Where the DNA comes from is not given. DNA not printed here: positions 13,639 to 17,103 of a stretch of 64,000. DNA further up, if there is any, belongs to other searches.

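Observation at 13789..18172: Convergent pair of large surface proteins; the 1054-aa member is a helical Ala/Ser-rich lipobox protein with a C-terminal membrane anchor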

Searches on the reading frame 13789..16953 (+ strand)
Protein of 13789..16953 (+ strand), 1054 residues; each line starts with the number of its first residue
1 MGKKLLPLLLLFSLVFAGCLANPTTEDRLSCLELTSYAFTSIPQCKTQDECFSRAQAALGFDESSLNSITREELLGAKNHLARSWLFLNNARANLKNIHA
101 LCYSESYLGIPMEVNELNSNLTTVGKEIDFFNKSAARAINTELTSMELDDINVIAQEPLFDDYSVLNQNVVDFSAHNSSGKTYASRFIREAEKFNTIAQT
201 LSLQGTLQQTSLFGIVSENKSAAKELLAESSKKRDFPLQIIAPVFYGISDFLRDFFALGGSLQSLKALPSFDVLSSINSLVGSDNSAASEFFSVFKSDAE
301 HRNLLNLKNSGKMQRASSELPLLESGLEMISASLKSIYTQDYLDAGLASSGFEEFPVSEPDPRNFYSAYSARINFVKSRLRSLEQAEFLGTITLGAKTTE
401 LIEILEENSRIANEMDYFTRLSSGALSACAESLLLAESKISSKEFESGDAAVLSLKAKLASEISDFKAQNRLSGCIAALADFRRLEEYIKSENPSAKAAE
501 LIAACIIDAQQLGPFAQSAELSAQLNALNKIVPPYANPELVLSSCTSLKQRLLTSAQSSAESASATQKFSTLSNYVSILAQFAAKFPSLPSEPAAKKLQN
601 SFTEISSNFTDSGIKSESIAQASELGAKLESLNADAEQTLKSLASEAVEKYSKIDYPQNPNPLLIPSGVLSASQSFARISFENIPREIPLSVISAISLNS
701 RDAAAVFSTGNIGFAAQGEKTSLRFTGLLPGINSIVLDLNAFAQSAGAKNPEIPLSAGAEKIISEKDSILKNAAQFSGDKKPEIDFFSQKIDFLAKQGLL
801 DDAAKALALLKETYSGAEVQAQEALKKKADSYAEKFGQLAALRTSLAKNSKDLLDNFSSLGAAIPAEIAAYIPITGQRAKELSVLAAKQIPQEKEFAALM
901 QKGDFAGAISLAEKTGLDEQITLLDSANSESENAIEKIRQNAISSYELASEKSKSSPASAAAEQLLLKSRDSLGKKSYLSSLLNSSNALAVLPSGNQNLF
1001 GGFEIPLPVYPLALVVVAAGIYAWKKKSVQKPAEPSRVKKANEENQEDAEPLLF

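Call 3: search_protein_families(library=pfam, proteins=[window:13789-16953:+], max_evalue=0.1)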
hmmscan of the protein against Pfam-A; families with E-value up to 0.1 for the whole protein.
window:13789-16953:+ (1054 aa): 0 families

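Call 6: find_homologous_proteins(query=window:13789-16950:+)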
Query window:13789-16950:+ (1054 aa): 13 proteins with E <= 0.001 among 8000 candidates.
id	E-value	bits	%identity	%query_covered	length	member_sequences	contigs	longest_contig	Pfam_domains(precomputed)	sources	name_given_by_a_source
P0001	0.0e+0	2208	100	100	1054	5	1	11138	-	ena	-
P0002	0.0e+0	1220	57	100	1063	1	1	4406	-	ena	-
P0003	0.0e+0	1018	50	100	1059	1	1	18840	-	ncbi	-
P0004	2.3e-218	746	41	97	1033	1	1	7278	-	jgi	-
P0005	1.2e-197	677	39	98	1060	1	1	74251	-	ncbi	-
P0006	8.2e-191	655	39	97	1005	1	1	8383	-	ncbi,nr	ncbi:MAG: hypothetical protein NUV57_06055 [archaeon]|nr:hypothetical protein [archaeon]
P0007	1.0e-186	641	39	96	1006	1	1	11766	-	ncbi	ncbi:MAG: hypothetical protein ABIH20_03775 [Candidatus Diapherotrites archaeon]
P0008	2.4e-179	617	39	97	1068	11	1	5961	-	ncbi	-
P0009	3.0e-173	597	37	95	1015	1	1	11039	-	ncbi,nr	ncbi:MAG TPA: hypothetical protein VFF13_03340 [archaeon]|nr:hypothetical protein [archaeon]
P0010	1.6e-148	515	34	96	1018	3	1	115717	-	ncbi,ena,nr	ncbi:MAG TPA: hypothetical protein VJG83_05615 [archaeon]|nr:hypothetical protein [archaeon]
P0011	4.8e-148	513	43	52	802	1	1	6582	-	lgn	-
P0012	2.2e-137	478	42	51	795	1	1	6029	-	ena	-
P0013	1.4e-15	75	27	28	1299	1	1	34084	-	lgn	-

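Call 12: find_encoding_contigs(protein=P0010, flank=6000, max_places=2)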
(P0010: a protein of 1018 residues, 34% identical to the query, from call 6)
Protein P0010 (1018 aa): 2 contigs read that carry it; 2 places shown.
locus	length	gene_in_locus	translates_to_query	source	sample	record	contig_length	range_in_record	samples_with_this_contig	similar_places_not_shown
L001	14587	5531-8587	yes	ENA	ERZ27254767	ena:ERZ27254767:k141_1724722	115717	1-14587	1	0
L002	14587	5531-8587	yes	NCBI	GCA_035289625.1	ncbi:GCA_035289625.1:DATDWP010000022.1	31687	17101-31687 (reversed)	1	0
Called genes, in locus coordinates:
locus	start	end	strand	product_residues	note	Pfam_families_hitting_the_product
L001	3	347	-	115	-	?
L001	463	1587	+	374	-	PF05833:NFACT_N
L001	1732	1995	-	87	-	PF05239:PRC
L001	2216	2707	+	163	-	-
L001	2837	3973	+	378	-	PF04055:Radical_SAM, PF08608:Wyosine_form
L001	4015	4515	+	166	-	-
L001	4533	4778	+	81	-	-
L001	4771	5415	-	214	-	-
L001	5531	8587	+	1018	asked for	-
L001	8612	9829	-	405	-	-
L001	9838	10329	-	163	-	PF01712:dNK (faint), PF13207:AAA_17 (weak), PF13238:AAA_18, PF13521:AAA_28 (weak)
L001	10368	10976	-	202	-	-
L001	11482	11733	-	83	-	PF05016:ParE_toxin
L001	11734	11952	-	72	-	-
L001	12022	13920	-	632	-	PF17214:KH_TffA, PF00753:Lactamase_B, PF16661:Lactamase_B_6, PF23023:Anti-Pycsar_Apyc1, PF12706:Lactamase_B_2, PF10996:Beta-Casp, PF07521:RMMBL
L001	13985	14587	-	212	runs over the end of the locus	PF00227:Proteasome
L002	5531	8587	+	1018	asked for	-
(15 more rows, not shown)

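Call 13: find_encoding_contigs(protein=P0005, flank=6000, max_places=2)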
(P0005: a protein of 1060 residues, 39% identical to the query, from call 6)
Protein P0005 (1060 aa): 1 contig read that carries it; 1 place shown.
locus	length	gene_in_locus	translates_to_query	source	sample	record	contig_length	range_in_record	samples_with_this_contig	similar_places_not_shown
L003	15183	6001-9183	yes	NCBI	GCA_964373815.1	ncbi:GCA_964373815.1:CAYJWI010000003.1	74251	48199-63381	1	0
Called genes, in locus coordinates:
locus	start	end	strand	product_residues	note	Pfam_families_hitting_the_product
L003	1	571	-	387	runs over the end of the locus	PF02441:Flavoprotein, PF04127:DFP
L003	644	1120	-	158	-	-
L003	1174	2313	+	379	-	PF05833:NFACT_N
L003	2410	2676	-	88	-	PF05239:PRC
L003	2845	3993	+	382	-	PF04055:Radical_SAM, PF08608:Wyosine_form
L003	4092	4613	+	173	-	-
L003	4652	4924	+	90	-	-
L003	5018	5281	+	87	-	-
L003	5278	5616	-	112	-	PF02452:PemK_toxin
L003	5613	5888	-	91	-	-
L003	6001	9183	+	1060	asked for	-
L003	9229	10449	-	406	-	-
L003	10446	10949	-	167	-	PF13238:AAA_18, PF13521:AAA_28 (weak)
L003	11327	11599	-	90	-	-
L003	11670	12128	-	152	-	-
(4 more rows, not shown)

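Call 14: find_encoding_contigs(protein=P0003, flank=6000, max_places=2)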
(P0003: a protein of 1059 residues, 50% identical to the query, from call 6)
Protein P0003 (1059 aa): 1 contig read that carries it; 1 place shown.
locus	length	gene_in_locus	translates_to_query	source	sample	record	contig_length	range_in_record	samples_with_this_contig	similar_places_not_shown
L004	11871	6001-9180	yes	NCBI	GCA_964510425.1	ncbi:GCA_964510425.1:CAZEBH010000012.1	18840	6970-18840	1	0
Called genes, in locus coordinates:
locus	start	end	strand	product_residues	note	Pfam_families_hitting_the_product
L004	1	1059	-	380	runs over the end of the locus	PF02441:Flavoprotein, PF04127:DFP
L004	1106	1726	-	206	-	-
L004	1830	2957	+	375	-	PF05833:NFACT_N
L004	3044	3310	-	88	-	PF05239:PRC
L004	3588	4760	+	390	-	PF04055:Radical_SAM, PF08608:Wyosine_form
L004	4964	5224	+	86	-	-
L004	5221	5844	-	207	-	-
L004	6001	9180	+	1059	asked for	-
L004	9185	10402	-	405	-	-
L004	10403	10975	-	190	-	PF13189:Cytidylate_kin2 (weak), PF13207:AAA_17 (weak), PF13238:AAA_18, PF13521:AAA_28 (weak)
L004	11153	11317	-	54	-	-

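Call 15: find_encoding_contigs(protein=P0013, flank=7000, max_places=2)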
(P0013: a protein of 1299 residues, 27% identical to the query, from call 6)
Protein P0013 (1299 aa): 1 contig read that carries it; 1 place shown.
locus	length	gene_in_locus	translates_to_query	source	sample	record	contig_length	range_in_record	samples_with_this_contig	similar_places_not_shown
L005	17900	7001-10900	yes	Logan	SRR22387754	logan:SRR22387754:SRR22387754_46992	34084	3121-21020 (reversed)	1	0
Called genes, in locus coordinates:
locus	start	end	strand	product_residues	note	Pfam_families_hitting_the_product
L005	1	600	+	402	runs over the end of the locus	PF00162:PGK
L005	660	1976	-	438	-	PF03951:Gln-synt_N, PF00120:Gln-synt_C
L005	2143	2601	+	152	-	PF13404:HTH_AsnC-type (weak), PF01047:MarR (weak), PF08279:HTH_11 (weak), PF13412:HTH_24, PF01037:AsnC_trans_reg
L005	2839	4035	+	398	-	PF00890:FAD_binding_2, PF01266:DAO (weak), PF01494:FAD_binding_3, PF01946:Thi4 (weak), PF03486:HI0933_like, PF05834:Lycopene_cycl, PF13450:NAD_binding_8, PF22578:GGR_cat, +3 more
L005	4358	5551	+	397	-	PF05833:NFACT_N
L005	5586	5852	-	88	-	PF05239:PRC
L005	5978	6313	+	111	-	-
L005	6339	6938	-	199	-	PF01871:AMMECR1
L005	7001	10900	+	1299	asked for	-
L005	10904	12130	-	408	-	PF13584:BatD (weak)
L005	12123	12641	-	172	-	PF00004:AAA (weak), PF13238:AAA_18, PF13521:AAA_28 (weak)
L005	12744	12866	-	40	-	-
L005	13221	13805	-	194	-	PF13489:Methyltransf_23, PF07021:MetW (weak), PF13847:Methyltransf_31, PF08241:Methyltransf_11, PF08242:Methyltransf_12, PF13649:Methyltransf_25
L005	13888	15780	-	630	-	PF17214:KH_TffA, PF00753:Lactamase_B, PF13483:Lactamase_B_3 (faint), PF16661:Lactamase_B_6, PF23023:Anti-Pycsar_Apyc1, PF12706:Lactamase_B_2, PF10996:Beta-Casp, PF07521:RMMBL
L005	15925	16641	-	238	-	PF00227:Proteasome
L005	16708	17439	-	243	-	PF00254:FKBP_C, PF22199:FKBP26_IF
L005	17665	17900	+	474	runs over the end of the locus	-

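Call 18: find_homologous_proteins(query=A1, max_evalue=0.001)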
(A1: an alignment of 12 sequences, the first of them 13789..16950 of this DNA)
Query A1 (12 sequences) (1054 aa, profile of the alignment): 12 proteins with E <= 0.001 among 8000 candidates.
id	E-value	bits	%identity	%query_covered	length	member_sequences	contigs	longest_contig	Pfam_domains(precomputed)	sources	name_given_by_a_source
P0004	0.0e+0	1550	41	97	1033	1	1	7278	-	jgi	-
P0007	0.0e+0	1492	39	96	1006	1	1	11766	-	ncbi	ncbi:MAG: hypothetical protein ABIH20_03775 [Candidatus Diapherotrites archaeon]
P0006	0.0e+0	1480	39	97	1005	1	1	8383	-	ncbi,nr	ncbi:MAG: hypothetical protein NUV57_06055 [archaeon]|nr:hypothetical protein [archaeon]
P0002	0.0e+0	1455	57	100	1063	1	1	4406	-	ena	-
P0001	0.0e+0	1434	100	100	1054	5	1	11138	-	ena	-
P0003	0.0e+0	1429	50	100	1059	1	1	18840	-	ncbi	-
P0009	0.0e+0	1398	37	95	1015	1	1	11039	-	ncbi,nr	ncbi:MAG TPA: hypothetical protein VFF13_03340 [archaeon]|nr:hypothetical protein [archaeon]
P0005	0.0e+0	1396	39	98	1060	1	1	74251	-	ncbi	-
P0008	0.0e+0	1388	39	97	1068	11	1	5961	-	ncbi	-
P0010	0.0e+0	1276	34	96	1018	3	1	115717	-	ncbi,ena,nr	ncbi:MAG TPA: hypothetical protein VJG83_05615 [archaeon]|nr:hypothetical protein [archaeon]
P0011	0.0e+0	1195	43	52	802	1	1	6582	-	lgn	-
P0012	0.0e+0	1175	42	51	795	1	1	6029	-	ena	-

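Call 24: search_protein_families(library=ncbifam, proteins=[window:13789-16950:+], max_evalue=1)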
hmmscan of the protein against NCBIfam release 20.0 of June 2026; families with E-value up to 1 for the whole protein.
window:13789-16950:+ (1054 aa): 0 families

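Call 25: search_solved_structures(query=A1, max_evalue=1)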
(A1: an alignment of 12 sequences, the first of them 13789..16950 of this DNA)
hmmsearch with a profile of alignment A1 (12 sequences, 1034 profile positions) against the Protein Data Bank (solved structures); distinct sequences matched with E-value up to 1: 0.

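Call 42: predict_structure(alignment_id=A3)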
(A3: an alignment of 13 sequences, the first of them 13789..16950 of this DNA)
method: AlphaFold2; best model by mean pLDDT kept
length: 1054 residues; sequences in the alignment: 13
mean_pLDDT: 71.8   pTM: 0.43
mean pLDDT of the five models: 71.8, 71.0, 66.7, 66.0, 65.4
residues with pLDDT >= 90: 127; 70-90: 555; 50-70: 134; < 50: 238
segments of 3 or more residues with pLDDT < 50: 1-18, 20-23, 152-188, 190-207, 215-217, 219-224, 226-247, 257-292, 659-673, 744-755, 995-1054
pLDDT, mean of each block of 10 residues (from residue 1): 40 44 56 57 79 77 74 86 88 83 66 80 79 78 69 39 40 44 44 45 47 50 46 41 47 50 47 44 41 54 73 88 88 78 65 64 79 85 71 73 92 89 85 89 85 90 88 87 90 88 90 82 87 84 90 88 91 89 86 90 91 82 92 93 92 69 37 65 82 87 74 83 86 80 44 54 84 63 76 67 81 79 83 89 91 85 63 80 85 86 86 85 89 87 80 69 85 86 83 49 35 34 34 33 32 32
secondary structure, 60 per line:
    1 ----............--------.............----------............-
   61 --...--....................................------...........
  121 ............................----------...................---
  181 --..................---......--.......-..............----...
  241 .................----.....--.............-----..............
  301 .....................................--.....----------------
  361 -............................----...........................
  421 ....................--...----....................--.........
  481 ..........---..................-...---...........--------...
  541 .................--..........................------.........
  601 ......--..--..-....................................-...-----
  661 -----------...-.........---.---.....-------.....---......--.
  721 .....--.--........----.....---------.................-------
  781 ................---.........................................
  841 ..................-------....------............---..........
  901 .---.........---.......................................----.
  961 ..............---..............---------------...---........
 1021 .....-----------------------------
elements in order (helices of 4 or more, strands of 3 or more residues): H5-16 H25-37 H48-59 H68-103 H110-148 H159-177 H183-200 H204-209 H212-218 H220-233 H238-257 H262-266 H269-281 H287-337 H340-344 H362-389 H394-440 H450-469 H472-490 H494-511 H519-529 H538-557 H560-585 H592-606 H616-651 E653-655 E676-684 E692-696 E704-708 E712-717 E720-725 E731-738 H743-747 H757-773 H781-796 H800-858 H866-869 H876-887 H891-901 H905-913 H917-955 H960-974 H978-991 H1013-1025

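Call 47: search_protein_families(library=pfam, alignment_id=A3, max_evalue=0.05)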
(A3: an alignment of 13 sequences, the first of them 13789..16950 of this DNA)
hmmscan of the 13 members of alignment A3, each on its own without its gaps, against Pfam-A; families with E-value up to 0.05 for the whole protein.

A. member 1, window:13789-16950:+ (1054 aa): 0 families

B. families by the number of members that match (of 13 scanned): 3 families
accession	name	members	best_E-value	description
PF15628.11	RRM_DME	1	0.00068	RRM in Demeter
PF20379.3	DUF6674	1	0.0032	Family of unknown function (DUF6674)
PF01002.24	Flavi_NS2B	1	0.026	Flavivirus non-structural protein NS2B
